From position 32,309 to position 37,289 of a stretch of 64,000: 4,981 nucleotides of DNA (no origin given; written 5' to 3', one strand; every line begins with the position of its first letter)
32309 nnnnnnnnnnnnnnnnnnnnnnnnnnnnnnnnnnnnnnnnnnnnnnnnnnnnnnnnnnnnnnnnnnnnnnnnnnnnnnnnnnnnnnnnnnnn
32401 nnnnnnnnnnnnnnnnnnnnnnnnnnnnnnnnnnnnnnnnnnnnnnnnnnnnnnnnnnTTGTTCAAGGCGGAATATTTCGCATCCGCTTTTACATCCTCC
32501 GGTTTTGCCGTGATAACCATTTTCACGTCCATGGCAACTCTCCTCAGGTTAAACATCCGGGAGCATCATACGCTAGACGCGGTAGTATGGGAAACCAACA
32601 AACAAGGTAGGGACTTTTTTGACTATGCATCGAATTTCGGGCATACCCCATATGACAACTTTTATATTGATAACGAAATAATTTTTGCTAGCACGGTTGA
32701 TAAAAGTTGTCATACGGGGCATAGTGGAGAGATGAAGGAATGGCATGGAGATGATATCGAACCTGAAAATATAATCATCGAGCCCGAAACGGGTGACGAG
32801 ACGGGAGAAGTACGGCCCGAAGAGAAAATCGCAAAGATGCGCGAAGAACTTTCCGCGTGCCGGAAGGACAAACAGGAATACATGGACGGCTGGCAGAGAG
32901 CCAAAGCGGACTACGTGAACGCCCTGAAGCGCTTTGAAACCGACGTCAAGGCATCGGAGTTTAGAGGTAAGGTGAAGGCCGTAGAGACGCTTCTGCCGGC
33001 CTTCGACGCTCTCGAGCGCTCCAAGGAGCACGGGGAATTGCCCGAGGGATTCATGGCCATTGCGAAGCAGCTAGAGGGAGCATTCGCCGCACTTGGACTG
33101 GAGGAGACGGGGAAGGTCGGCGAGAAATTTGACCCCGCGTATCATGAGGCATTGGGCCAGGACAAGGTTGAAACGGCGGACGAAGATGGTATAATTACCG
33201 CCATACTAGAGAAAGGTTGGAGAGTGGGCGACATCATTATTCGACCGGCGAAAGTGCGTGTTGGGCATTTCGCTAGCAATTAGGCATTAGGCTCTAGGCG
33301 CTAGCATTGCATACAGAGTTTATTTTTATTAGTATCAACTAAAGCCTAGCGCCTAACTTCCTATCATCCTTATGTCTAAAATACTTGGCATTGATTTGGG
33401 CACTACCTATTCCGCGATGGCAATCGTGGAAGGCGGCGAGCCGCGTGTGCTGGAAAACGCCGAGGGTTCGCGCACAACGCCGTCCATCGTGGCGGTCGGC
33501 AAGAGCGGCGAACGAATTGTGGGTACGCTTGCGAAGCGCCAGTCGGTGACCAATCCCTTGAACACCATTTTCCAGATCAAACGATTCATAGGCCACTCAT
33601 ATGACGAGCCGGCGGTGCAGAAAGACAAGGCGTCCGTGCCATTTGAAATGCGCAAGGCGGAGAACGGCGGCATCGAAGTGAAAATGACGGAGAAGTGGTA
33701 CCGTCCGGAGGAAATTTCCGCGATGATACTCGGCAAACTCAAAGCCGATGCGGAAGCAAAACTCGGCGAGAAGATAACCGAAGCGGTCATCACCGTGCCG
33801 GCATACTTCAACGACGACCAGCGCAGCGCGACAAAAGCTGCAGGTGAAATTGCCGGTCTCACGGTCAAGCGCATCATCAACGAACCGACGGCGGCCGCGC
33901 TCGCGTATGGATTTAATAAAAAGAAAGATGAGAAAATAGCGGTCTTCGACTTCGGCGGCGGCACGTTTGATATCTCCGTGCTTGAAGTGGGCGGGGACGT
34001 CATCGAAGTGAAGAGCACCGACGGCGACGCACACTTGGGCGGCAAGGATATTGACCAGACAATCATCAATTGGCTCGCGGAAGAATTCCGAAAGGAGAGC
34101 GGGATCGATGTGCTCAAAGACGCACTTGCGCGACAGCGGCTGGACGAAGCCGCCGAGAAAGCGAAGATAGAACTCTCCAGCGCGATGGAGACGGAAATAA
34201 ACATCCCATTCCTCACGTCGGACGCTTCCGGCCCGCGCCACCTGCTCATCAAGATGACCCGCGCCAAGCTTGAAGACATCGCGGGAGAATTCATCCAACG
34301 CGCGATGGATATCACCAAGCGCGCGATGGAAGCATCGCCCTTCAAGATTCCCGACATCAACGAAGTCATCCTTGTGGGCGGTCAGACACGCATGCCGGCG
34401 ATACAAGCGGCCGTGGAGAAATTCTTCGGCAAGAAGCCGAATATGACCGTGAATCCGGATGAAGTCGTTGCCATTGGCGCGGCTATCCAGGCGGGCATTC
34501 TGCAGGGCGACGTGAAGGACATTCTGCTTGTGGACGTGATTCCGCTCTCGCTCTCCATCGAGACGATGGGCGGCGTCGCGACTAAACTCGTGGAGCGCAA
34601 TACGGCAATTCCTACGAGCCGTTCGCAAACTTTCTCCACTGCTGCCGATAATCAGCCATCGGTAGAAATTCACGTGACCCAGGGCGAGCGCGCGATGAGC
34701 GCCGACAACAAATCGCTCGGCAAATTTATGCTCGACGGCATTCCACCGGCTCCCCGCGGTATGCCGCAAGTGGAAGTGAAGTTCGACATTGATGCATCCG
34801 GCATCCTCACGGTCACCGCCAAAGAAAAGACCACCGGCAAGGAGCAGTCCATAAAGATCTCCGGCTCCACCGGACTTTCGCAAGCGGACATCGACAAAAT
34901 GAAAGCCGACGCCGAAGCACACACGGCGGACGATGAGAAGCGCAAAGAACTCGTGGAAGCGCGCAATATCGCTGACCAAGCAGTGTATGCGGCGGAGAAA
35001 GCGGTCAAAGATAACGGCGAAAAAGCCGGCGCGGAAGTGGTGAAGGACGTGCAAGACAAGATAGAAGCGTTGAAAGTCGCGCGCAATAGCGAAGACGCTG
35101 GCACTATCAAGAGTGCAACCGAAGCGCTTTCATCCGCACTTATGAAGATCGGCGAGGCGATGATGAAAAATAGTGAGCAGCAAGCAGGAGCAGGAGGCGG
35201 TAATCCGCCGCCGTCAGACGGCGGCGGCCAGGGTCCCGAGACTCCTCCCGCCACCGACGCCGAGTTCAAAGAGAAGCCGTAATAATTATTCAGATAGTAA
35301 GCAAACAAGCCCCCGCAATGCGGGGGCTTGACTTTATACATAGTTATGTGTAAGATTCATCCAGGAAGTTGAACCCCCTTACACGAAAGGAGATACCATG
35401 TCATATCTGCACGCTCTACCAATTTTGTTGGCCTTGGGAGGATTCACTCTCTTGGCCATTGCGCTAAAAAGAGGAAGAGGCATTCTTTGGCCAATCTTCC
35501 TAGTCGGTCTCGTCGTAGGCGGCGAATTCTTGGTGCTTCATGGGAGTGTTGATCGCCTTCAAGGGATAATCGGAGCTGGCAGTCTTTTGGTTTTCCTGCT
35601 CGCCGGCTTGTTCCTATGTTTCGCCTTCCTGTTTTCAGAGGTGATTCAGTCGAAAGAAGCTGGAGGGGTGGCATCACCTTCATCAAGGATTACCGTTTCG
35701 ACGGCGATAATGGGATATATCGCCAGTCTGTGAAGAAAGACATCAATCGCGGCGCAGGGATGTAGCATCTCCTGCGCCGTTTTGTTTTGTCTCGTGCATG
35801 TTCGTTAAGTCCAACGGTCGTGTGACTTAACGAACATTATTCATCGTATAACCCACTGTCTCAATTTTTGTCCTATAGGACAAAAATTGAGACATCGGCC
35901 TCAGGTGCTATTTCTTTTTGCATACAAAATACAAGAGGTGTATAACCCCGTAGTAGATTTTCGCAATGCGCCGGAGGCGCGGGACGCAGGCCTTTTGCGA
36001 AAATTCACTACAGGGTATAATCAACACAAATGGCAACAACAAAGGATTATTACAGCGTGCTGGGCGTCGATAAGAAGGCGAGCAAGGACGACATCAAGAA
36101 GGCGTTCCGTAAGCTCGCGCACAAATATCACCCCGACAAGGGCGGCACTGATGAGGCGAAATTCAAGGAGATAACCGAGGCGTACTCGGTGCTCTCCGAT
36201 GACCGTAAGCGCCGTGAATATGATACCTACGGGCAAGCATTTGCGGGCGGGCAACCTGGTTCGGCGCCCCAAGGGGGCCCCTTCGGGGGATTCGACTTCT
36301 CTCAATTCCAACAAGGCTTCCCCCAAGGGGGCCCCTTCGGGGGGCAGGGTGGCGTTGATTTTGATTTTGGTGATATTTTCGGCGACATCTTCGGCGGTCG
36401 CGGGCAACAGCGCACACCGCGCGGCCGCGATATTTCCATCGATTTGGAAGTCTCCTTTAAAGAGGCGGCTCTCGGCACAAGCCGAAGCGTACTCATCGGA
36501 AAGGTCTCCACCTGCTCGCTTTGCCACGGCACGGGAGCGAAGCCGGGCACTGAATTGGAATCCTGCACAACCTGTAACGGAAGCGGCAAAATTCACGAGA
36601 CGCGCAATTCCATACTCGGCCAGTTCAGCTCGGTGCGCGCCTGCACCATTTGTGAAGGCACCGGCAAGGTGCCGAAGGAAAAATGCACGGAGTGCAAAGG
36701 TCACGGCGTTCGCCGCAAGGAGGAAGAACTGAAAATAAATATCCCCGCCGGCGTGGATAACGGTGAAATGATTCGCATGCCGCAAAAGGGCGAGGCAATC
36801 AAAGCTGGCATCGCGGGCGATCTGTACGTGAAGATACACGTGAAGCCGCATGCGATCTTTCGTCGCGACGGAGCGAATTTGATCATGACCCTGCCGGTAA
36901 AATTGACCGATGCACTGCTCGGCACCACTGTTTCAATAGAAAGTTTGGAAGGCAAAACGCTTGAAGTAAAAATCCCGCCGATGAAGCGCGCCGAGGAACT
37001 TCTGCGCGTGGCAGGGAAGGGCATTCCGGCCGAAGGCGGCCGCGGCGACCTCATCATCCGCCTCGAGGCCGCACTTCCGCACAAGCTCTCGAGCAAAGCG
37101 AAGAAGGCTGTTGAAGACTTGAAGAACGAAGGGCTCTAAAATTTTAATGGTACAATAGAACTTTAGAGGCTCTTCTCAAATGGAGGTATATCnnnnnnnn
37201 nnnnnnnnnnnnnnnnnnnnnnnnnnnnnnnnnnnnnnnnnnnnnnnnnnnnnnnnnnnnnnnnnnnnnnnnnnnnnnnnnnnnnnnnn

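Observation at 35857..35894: Perfect 38-bp palindrome (17-bp stem, TATA loop) upstream of dnaJ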

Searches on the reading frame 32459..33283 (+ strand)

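Call 11: search_protein_families(library=pfam, proteins=[window:32459-33283:+], max_evalue=0.001)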
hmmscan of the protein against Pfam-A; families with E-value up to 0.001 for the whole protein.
window:32459-33283:+ (274 aa): 1 family
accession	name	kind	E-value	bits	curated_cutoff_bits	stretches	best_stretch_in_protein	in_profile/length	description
PF01025.24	GrpE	-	1.9e-27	96.4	25.8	1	117-269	6-164/165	GrpE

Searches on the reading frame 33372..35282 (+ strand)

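Call 11: search_protein_families(library=pfam, proteins=[window:33372-35282:+], max_evalue=0.001)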
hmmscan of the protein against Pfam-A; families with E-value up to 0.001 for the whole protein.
window:33372-35282:+ (636 aa): 2 families
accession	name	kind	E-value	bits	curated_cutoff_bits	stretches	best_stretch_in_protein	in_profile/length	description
PF00012.26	HSP70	-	1.6e-237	790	20.6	1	4-598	1-598/599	Hsp70 protein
PF06723.19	MreB_Mbl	-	2e-14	53.6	27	1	133-372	91-317/327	MreB/Mbl protein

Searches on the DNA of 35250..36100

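Call 7: search_rna_families(source=window, start=35250, end=36100, threshold=evalue, max_evalue=10)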
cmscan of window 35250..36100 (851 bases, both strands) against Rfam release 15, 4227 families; matches with E-value up to 10: 23.
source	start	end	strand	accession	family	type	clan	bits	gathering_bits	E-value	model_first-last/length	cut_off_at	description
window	35300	35361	-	RF01859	Phe_leader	Cis-reg; leader;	-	26.2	55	0.053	1-125/125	no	Phenylalanine leader peptide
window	35303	35364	-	RF00512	Leu_leader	Cis-reg; leader;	-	25.3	50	0.0078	1-148/148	no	Leucine operon leader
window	35299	35385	-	RF01772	rnk_pseudo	Cis-reg; leader;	-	23.9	55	0.13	1-108/108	no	Pseudomonas rnk leader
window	35297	35365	-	RF02076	STnc100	Gene; sRNA;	-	23.8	47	0.0059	1-206/206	no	Gammaproteobacterial sRNA STnc100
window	35278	35338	+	RF01772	rnk_pseudo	Cis-reg; leader;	-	21.1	55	0.54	1-108/108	no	Pseudomonas rnk leader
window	35293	35385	-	RF00121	MicC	Gene; sRNA;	-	20.1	90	2.8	1-123/123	no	MicC RNA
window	35286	35369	-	RF02621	BSnc120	Gene; sRNA;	-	19.6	114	0.16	1-88/88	no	Brucella sRNA 120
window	35860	35893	+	RF03973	mir-5615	Gene; miRNA;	-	19.2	82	0.69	1-61/61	no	mir-5615 microRNA precursor family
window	35285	35341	-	RF02606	AbsR28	Gene; sRNA;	-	18.8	50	0.12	1-180/180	no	Acinetobacter sRNA 28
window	35747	35844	+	RF04177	BTnc201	Gene; sRNA;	-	18.4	105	1.9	1-99/99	no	Bacteroides sRNA BTnc201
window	35855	35896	-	RF04261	MIR1861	Gene; miRNA;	-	18.1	88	0.93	1-110/110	no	MIR1861 microRNA precursor family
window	35304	35344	-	RF01813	rdlD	Gene; antitoxin;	-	17.5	50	1.2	1-66/66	no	rdlD antitoxin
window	35859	35890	-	RF03973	mir-5615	Gene; miRNA;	-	17.3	82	2.2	1-61/61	no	mir-5615 microRNA precursor family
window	35294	35396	-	RF02862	sRNA_1300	Gene; sRNA;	-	17.2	48.8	0.23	1-231/231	no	Enterococcus sRNA 1300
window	35301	35431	-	RF00514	His_leader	Cis-reg; leader;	-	17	49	4.2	1-126/126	no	Histidine operon leader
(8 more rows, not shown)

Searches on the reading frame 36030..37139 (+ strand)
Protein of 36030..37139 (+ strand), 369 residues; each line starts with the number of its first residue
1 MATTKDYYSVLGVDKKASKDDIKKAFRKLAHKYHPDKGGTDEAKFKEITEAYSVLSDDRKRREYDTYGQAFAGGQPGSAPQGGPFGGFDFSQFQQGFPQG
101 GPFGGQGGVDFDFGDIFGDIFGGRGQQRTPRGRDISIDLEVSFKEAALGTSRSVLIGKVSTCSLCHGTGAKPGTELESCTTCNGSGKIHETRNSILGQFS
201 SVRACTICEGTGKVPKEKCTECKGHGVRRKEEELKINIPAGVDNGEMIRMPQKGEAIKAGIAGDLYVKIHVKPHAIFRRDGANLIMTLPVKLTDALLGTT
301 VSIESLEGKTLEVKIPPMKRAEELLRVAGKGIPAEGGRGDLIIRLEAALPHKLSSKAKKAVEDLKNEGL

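Call 11: search_protein_families(library=pfam, proteins=[window:36030-37139:+], max_evalue=0.001)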
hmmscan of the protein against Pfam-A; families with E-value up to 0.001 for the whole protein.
window:36030-37139:+ (369 aa): 4 families
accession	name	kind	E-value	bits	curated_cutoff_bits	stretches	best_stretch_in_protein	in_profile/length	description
PF01556.23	DnaJ_C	-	1.2e-41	142.8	26.6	1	135-350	1-152/152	DnaJ C terminal domain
PF00226.36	DnaJ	-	2.7e-24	85.5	27.8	1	6-65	1-63/63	DnaJ domain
PF00684.25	DnaJ_CXXCXGXG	-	4.6e-15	56.1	32.7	1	162-226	1-65/65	DnaJ central domain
PF15777.11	Anti-TRAP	-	0.00025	21.4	32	0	204-227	12-41/59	Tryptophan RNA-binding attenuator protein inhibitory protein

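Call 14: find_encoding_contigs(protein=window:36030-37139:+, flank=10000, max_places=10)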
Protein window:36030-37139:+ (369 aa): 1 contig read that carries it; 1 place shown.
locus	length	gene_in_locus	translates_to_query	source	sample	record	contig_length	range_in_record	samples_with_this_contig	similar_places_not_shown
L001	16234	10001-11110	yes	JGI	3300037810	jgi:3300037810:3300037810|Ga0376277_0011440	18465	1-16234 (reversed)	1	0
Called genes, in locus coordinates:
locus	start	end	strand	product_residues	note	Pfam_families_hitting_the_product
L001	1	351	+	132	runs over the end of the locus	PF00380:Ribosomal_S9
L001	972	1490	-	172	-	PF13207:AAA_17 (weak), PF13671:AAA_33 (weak)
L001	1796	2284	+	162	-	-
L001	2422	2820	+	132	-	-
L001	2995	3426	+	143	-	-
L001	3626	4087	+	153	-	PF15777:Anti-TRAP (weak)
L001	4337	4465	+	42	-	-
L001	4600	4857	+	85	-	-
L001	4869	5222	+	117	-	-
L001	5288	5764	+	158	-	-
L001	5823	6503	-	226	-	-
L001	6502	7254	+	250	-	PF01025:GrpE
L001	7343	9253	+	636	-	PF00012:HSP70, PF06723:MreB_Mbl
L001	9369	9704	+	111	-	-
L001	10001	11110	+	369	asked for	PF00226:DnaJ, PF01556:DnaJ_C, PF00684:DnaJ_CXXCXGXG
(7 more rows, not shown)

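Call 15: find_homologous_proteins(query=window:36030-37139:+, max_evalue=1e-30)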
Query window:36030-37139:+ (369 aa): 7948 proteins with E <= 1e-30 among 8000 candidates; the best 120 are listed.
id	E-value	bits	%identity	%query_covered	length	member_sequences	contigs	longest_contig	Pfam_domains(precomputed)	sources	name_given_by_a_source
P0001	2.3e-226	769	92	99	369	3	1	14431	PF00226.37,PF00684.26,PF01556.24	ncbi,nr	ncbi:MAG: molecular chaperone DnaJ [Candidatus Parcubacteria bacterium]|nr:molecular chaperone DnaJ 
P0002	1.1e-221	754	93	100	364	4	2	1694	PF00226.37,PF00684.26,PF01556.24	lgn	-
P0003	1.7e-211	720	88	100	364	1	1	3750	PF00226.37,PF00684.26,PF01556.24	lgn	-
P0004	1.2e-210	717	88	100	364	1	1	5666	PF00226.37,PF00684.26,PF01556.24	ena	-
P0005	6.9e-210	715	89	99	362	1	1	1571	PF00226.37,PF00684.26,PF01556.24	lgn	-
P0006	7.0e-208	708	87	100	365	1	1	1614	PF00226.37,PF00684.26,PF01556.24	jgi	jgi:molecular chaperone DnaJ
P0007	1.6e-207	707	87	100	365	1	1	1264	PF00226.37,PF00684.26,PF01556.24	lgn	-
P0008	2.8e-207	706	87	99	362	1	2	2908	PF00226.37,PF00684.26,PF01556.24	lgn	-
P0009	8.2e-206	701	86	99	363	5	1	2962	PF00226.37,PF00684.26,PF01556.24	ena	-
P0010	2.9e-204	696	85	99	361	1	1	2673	PF00226.37,PF00684.26,PF01556.24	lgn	-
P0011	6.4e-204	695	84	99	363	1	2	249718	PF00226.37,PF00684.26,PF01556.24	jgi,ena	jgi:molecular chaperone DnaJ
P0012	1.1e-203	694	85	99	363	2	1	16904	PF00226.37,PF00684.26,PF01556.24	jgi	jgi:molecular chaperone DnaJ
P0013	2.2e-202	690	81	99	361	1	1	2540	PF00226.37,PF00684.26,PF01556.24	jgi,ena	-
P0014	2.8e-202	690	82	100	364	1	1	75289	PF00226.37,PF00684.26,PF01556.24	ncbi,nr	ncbi:MAG: molecular chaperone DnaJ [bacterium]|nr:molecular chaperone DnaJ [bacterium]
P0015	3.1e-201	686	83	99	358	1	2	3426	PF00226.37,PF00684.26,PF01556.24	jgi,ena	jgi:molecular chaperone DnaJ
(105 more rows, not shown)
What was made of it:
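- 36030..37139 (+): dnaJ (369 aa). Pfam DnaJ, DnaJ_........, DnaJ_C (call 11); homologues in call 15.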

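Call 16: find_encoding_contigs(protein=P0001, flank=6000, max_places=2)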
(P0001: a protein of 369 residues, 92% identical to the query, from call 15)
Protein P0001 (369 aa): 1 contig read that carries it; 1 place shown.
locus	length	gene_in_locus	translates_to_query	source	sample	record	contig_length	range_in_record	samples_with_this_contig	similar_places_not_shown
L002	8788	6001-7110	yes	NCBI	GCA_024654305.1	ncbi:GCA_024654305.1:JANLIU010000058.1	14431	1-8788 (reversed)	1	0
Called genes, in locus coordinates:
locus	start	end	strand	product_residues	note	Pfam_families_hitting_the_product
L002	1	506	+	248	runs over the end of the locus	-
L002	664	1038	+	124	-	-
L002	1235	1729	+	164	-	PF15777:Anti-TRAP (weak)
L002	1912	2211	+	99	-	-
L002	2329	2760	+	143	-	-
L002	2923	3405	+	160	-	-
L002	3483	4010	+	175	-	PF01025:GrpE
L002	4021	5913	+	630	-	PF00012:HSP70, PF06723:MreB_Mbl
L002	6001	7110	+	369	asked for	PF00226:DnaJ, PF01556:DnaJ_C, PF00684:DnaJ_CXXCXGXG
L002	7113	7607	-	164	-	PF04542:Sigma70_r2, PF08281:Sigma70_r4_2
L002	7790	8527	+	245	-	PF01978:TrmB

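Call 17: find_encoding_contigs(protein=P0004, flank=6000, max_places=2)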
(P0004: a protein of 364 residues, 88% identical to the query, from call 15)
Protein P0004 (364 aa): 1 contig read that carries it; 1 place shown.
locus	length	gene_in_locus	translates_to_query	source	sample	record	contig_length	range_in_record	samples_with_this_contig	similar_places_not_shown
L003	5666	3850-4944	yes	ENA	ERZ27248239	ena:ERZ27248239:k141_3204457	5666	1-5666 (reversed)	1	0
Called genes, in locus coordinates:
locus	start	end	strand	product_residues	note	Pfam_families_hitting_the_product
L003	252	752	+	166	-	-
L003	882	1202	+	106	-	-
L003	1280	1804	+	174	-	PF01025:GrpE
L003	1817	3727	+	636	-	PF00012:HSP70, PF06723:MreB_Mbl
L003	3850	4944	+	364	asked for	PF00226:DnaJ, PF01556:DnaJ_C, PF00684:DnaJ_CXXCXGXG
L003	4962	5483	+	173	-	-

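Call 18: find_encoding_contigs(protein=P0012, flank=6000, max_places=2)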
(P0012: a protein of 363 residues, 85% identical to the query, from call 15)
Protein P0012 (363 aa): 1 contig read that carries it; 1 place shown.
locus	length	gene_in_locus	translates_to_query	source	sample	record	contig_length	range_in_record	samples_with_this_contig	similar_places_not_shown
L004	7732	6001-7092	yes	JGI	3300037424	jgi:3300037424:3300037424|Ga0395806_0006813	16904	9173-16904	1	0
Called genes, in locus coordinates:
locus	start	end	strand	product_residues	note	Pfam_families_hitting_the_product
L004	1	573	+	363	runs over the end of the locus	-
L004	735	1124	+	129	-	PF04138:GtrA_DPMS_TM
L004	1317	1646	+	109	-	-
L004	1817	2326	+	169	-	-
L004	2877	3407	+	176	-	PF01025:GrpE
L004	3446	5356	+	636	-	PF00012:HSP70, PF06723:MreB_Mbl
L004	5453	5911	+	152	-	-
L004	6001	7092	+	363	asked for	PF00226:DnaJ, PF01556:DnaJ_C, PF00684:DnaJ_CXXCXGXG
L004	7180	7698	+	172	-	-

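Call 19: find_encoding_contigs(protein=P0011, flank=6000, max_places=2)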
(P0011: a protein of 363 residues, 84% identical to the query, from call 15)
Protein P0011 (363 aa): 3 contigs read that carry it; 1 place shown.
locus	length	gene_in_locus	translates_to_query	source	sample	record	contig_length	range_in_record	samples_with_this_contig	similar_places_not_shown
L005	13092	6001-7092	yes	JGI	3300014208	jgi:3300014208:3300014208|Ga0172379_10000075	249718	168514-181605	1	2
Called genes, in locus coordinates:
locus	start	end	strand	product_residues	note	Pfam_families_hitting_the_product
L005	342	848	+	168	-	-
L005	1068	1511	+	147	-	-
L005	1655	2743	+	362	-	-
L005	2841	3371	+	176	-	PF01025:GrpE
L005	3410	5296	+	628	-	PF00012:HSP70, PF06723:MreB_Mbl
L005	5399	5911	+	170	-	-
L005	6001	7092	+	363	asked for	PF00226:DnaJ, PF01556:DnaJ_C, PF00684:DnaJ_CXXCXGXG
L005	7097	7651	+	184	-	PF06414:Zeta_toxin (weak), PF13238:AAA_18 (weak), PF13671:AAA_33, PF01202:SKI (weak)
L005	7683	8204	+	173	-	-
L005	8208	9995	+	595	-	PF00664:ABC_membrane, PF00005:ABC_tran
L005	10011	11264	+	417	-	PF00579:tRNA-synt_1b, PF22421:SYY_C-terminal, PF01479:S4 (faint)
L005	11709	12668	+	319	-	PF00579:tRNA-synt_1b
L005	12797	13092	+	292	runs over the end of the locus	PF01244:Peptidase_M19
